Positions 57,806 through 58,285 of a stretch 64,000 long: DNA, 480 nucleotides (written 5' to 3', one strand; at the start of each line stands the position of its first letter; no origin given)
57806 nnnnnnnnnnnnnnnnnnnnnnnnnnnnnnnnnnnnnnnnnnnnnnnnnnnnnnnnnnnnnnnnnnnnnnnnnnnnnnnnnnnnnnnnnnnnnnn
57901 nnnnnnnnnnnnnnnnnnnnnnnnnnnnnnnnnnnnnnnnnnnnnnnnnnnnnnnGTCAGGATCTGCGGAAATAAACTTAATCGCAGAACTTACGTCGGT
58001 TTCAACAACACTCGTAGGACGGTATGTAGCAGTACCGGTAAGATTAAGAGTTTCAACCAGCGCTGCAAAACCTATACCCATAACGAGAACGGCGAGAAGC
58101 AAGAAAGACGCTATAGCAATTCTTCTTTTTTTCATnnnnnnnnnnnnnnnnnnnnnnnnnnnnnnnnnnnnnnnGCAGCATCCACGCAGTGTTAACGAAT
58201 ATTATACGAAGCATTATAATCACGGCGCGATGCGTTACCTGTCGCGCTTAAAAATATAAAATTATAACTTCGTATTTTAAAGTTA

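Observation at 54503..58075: Two otherwise dissimilar operon proteins share an 18-residue motif immediately after their signal-anchor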

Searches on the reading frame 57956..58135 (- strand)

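Call 16: search_protein_families(library=ncbifam, proteins=[window:57956-58135:-], max_evalue=10)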
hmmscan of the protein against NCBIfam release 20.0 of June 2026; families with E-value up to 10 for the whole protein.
seq(60 aa): 1 family
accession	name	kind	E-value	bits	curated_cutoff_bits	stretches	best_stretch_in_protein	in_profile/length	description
TIGR02459.1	CbtB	hypoth_equivalog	1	9.9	64.4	1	3-25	18-40/60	cobalt transporter subunit CbtB (proposed)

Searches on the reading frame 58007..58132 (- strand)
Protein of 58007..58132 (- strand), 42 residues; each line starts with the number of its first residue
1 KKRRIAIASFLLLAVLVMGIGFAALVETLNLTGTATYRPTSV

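Call 52: search_protein_representatives(alignment_id=A3)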
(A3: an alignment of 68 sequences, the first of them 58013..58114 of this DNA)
Query: 68 sequences, 34 profile positions. Proteins with E-value up to 0.001 (for the whole library): 753; up to 1e-10: 3; up to 1e-30: 0. The best 150 are listed.
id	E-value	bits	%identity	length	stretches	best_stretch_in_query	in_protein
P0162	1.8e-19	84.9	-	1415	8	9-23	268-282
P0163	1.7e-11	59.4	-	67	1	1-33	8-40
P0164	3.7e-11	58.3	-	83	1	1-33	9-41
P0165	1.5e-10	56.3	-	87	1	2-34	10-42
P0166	1.8e-10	56.1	-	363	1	1-34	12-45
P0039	1.9e-10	56.0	-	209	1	1-33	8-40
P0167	2.0e-10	56.0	-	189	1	1-31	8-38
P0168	2.6e-10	55.6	-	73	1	2-34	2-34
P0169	2.7e-10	55.5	-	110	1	1-33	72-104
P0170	2.9e-10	55.4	-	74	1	2-34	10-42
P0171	4.5e-10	54.8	-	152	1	2-33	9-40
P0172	5.4e-10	54.6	-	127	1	1-34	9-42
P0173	5.5e-10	54.5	-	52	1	1-34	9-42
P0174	6.5e-10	54.3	-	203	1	2-33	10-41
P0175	1.1e-09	53.6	-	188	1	1-31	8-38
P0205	4.6e-08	48.4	-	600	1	2-33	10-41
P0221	8.9e-08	47.5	-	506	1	1-33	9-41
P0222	9.8e-08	47.3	-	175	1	1-33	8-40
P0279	9.2e-07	44.2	-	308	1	3-34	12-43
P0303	1.9e-06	43.2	-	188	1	3-33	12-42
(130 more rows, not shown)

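Call 55: find_encoding_contigs(protein=P0279, flank=8000, max_places=3)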
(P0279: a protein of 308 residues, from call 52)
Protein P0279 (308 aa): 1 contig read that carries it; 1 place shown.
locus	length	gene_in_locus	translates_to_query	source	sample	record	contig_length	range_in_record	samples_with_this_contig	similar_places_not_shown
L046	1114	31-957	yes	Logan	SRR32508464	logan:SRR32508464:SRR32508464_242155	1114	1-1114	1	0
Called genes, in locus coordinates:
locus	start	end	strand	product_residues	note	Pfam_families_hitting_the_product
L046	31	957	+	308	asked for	-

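Call 56: find_encoding_contigs(protein=P0205, flank=8000, max_places=3)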
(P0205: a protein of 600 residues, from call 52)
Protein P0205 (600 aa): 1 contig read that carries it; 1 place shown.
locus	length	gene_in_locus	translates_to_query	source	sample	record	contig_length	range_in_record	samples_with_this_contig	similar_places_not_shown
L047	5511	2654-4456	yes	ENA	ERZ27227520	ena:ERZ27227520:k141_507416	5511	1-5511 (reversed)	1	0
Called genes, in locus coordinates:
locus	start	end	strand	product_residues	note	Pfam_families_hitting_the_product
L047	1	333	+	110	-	?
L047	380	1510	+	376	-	PF10502:Peptidase_S26 (weak)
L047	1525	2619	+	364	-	PF17231:DUF5305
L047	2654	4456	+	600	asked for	-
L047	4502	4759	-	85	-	PF00269:SASP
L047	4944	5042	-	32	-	-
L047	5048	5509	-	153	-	?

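Call 60: find_homologous_proteins(query=A4, max_evalue=0.01)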
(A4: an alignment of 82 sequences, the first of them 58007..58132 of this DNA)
Query A4 (82 sequences) (42 aa, profile of the alignment): 5 proteins with E <= 0.01 among 55 candidates.
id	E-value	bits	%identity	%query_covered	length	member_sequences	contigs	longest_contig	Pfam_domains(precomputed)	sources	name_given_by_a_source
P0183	5.6e-13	66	29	81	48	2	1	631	-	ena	-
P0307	5.8e-12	63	68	95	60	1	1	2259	-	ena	-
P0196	3.2e-11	60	38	64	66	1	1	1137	-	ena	-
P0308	6.0e-7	46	-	-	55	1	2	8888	-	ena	-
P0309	1.1e-4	39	53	45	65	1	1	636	-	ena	-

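Call 86: find_encoding_contigs(protein=P0303, flank=8000, max_places=2)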
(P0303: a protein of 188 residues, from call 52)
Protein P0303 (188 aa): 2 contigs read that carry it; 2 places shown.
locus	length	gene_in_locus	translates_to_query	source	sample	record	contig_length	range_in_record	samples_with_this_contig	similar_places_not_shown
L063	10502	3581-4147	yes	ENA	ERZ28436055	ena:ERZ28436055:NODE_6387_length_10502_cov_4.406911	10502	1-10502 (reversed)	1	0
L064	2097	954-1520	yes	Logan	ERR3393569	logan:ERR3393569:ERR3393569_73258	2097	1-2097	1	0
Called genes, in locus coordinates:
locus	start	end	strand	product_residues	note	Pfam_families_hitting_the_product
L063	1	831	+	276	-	?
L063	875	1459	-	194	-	-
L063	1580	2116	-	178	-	-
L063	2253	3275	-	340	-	-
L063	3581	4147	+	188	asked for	-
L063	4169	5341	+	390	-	-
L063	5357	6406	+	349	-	PF17231:DUF5305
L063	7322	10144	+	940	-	PF02463:SMC_N (faint), PF03193:RsgA_GTPase (faint), PF13191:AAA_16 (faint), PF13401:AAA_22 (faint), PF13555:AAA_29 (faint), PF17760:UvrA_inter, PF17755:UvrA_DNA-bind, PF00005:ABC_tran (weak), +2 more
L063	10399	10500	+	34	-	?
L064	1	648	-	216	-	?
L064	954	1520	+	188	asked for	-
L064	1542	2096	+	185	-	?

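Call 87: find_encoding_contigs(protein=P0222, flank=8000, max_places=2)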
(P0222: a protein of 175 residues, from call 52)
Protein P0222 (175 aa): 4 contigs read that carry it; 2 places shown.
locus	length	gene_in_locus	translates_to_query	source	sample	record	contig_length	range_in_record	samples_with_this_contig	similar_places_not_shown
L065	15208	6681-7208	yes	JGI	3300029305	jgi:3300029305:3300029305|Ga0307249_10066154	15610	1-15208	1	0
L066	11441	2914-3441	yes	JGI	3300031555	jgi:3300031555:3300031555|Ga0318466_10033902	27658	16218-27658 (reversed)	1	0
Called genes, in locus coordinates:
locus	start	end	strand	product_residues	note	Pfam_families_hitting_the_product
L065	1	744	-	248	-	?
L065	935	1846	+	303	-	PF02729:OTCace_N, PF00185:OTCace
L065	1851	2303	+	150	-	PF01948:PyrI, PF02748:PyrI_C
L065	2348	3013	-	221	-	PF04011:LemA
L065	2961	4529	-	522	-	PF04536:TPM_phosphatase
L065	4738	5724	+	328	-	PF01820:Dala_Dala_lig_N, PF02222:ATP-grasp, PF07478:Dala_Dala_lig_C, PF08443:RimK, PF02786:CPSase_L_D2, PF13535:ATP-grasp_4 (weak)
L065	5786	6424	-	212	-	-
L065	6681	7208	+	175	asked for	-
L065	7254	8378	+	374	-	PF10502:Peptidase_S26 (weak)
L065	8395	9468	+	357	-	PF17231:DUF5305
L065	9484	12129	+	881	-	PF13385:Laminin_G_3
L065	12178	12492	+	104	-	PF22600:MTPAP-like_central (weak), PF01909:NTP_transf_2, PF18765:Polbeta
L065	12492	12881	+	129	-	PF08780:NTase_sub_bind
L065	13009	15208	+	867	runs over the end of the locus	?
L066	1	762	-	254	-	?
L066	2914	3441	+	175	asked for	-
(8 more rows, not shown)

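Call 88: find_encoding_contigs(protein=P0221, flank=8000, max_places=2)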
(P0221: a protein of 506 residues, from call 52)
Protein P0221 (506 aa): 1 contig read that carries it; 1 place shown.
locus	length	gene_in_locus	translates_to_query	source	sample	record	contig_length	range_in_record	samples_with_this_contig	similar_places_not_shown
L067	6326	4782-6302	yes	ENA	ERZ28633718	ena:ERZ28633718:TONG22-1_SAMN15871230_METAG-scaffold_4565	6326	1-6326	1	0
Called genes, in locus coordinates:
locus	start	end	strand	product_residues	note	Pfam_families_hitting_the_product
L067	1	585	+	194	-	?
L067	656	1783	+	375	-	PF10502:Peptidase_S26 (weak)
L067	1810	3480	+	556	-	PF17231:DUF5305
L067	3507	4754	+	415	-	-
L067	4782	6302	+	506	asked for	PF09479:Flg_new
